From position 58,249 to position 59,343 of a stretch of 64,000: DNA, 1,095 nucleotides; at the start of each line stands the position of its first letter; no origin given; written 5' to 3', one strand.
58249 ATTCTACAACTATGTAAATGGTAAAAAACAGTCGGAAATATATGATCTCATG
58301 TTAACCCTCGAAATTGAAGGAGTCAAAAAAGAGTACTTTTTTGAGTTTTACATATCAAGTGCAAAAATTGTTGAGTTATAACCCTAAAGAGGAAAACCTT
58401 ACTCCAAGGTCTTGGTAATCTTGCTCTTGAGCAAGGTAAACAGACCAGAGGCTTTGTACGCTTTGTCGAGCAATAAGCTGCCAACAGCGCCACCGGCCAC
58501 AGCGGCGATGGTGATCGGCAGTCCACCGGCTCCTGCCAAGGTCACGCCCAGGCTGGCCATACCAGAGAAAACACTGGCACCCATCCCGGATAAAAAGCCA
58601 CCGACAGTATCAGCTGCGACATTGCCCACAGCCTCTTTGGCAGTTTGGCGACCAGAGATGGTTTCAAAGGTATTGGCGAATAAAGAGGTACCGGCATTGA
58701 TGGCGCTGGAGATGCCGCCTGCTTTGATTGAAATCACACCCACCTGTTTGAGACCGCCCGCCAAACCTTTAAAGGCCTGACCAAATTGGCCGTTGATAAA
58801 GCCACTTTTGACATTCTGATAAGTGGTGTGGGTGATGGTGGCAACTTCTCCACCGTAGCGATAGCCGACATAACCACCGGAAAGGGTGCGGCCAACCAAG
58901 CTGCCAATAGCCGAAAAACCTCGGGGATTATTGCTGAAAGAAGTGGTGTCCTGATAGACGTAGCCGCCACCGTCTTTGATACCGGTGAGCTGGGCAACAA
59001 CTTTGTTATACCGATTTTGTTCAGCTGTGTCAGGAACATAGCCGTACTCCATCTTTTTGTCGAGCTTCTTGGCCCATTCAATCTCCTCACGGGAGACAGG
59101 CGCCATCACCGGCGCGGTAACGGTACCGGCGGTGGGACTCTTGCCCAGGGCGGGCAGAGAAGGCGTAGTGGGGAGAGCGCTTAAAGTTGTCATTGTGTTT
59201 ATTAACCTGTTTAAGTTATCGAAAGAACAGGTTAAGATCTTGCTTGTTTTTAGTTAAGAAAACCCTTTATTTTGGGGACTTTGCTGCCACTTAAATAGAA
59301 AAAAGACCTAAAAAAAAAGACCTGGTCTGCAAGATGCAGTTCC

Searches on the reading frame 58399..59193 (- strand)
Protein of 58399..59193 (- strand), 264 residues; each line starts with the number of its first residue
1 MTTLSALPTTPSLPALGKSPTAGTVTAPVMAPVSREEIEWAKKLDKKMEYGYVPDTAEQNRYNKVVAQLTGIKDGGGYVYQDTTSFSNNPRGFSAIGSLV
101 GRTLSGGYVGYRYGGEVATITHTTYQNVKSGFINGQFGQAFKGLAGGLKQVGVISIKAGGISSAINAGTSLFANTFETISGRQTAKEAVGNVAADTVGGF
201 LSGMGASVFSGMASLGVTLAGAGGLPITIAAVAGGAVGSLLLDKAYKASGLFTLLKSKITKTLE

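Call 5: search_protein_families(library=pfam, max_evalue=0.1, proteins=[window:58399-59193:-])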
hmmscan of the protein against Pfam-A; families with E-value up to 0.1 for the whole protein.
window:58399-59193:- (264 aa): 0 families

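Call 6: search_protein_families(library=ncbifam, max_evalue=0.1, proteins=[window:58399-59193:-])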
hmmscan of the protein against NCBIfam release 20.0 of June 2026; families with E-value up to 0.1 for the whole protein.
window:58399-59193:- (264 aa): 1 family
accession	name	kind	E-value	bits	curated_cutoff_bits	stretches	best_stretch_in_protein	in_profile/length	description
TIGR02128.1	G6PI_arch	equivalog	0.073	12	213.9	0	173-205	77-109/308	bifunctional phosphoglucose/phosphomannose isomerase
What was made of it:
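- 58399..59193 (-): Gene C, the right flanking core gene and last gene of the glycine-rich array. Context only. No Pfam or NCBIfam family (calls 5, 6).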

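Call 62: search_protein_families(library=padloc, max_evalue=0.1, proteins=[window:58399-59193:-, L008:9292-10722:-, L008:8493-9332:-, L008:15728-17428:-, L005:10651-12408:-])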
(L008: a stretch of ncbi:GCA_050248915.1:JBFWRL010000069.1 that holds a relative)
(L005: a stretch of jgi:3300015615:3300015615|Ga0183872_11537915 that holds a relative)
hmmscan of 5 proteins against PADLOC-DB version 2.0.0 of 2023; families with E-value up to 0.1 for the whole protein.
window:58399-59193:- (264 aa): 0 families

L008:9292-10722:- (476 aa): 0 families

L008:8493-9332:- (279 aa): 0 families

L008:15728-17428:- (566 aa): 1 family
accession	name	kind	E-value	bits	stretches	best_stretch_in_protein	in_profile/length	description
PDLC04061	PD-T4-6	-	0.067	10.7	1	216-299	395-488/510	-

L005:10651-12408:- (585 aa): 1 family
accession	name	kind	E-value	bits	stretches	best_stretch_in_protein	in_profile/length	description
PDLC04061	PD-T4-6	-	0.089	10.3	0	181-274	392-492/510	-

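Call 63: search_protein_families(library=phrogs, max_evalue=0.1, proteins=[window:58399-59193:-, L008:9292-10722:-, L008:8493-9332:-])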
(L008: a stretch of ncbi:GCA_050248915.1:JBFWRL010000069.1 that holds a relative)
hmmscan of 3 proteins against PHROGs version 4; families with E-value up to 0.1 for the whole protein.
window:58399-59193:- (264 aa): 0 families

L008:9292-10722:- (476 aa): 2 families
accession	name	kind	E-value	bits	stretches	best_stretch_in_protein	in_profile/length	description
phrog_15511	-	unknown function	0.00013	22.2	1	202-257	216-270/511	-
phrog_38031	-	unknown function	0.049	13.5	1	205-251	141-186/460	-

L008:8493-9332:- (279 aa): 0 families

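Call 80: search_protein_families(library=pfam, max_evalue=1, proteins=[L008:9292-10722:-, L008:8493-9332:-, L008:15728-17428:-, L008:15310-15705:-, L008:14853-15299:-, L005:10651-12408:-, L005:10212-10637:-, L005:9209-9901:-, L022:8742-9455:-])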
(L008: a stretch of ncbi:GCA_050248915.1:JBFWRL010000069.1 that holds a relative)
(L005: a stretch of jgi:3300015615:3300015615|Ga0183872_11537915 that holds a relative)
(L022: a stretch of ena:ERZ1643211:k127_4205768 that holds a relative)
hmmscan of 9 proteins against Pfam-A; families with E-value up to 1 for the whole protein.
L008:9292-10722:- (476 aa): 0 families

L008:8493-9332:- (279 aa): 0 families

L008:15728-17428:- (566 aa): 1 family
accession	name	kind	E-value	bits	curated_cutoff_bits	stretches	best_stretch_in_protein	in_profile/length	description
PF15647.12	Tox-REase-3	-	0.0013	19.4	25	1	474-533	27-88/102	Restriction endonuclease fold toxin 3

L008:15310-15705:- (131 aa): 0 families

L008:14853-15299:- (148 aa): 1 family
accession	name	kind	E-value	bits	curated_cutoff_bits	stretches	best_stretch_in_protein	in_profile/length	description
PF15565.11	Imm30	-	0.013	16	27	1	65-92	31-58/98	Immunity protein 30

L005:10651-12408:- (585 aa): 2 families
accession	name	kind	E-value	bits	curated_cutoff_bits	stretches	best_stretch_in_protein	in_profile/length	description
PF13585.12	CHU_C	-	0.0025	18.3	27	1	339-412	18-76/86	CHU_C Type IX secretion signal domain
PF13860.13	FlgD_ig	-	0.0074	16.7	27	1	351-411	25-77/79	FlgD Ig-like domain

L005:10212-10637:- (141 aa): 1 family
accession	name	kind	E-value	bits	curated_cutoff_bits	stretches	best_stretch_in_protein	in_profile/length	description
PF06214.17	SLAM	-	0.0038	17.7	25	0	55-83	36-64/125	Signaling lymphocytic activation molecule (SLAM) protein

L005:9209-9901:- (230 aa): 2 families
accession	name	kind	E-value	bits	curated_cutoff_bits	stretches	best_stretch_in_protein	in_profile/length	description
PF13576.12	Pentapeptide_3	-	0.064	13.9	27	0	121-153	12-44/48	Pentapeptide repeats (9 copies)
PF12541.14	DUF3737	-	0.092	12.4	23.9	1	117-181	174-231/275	Protein of unknown function (DUF3737)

L022:8742-9455:- (237 aa): 0 families
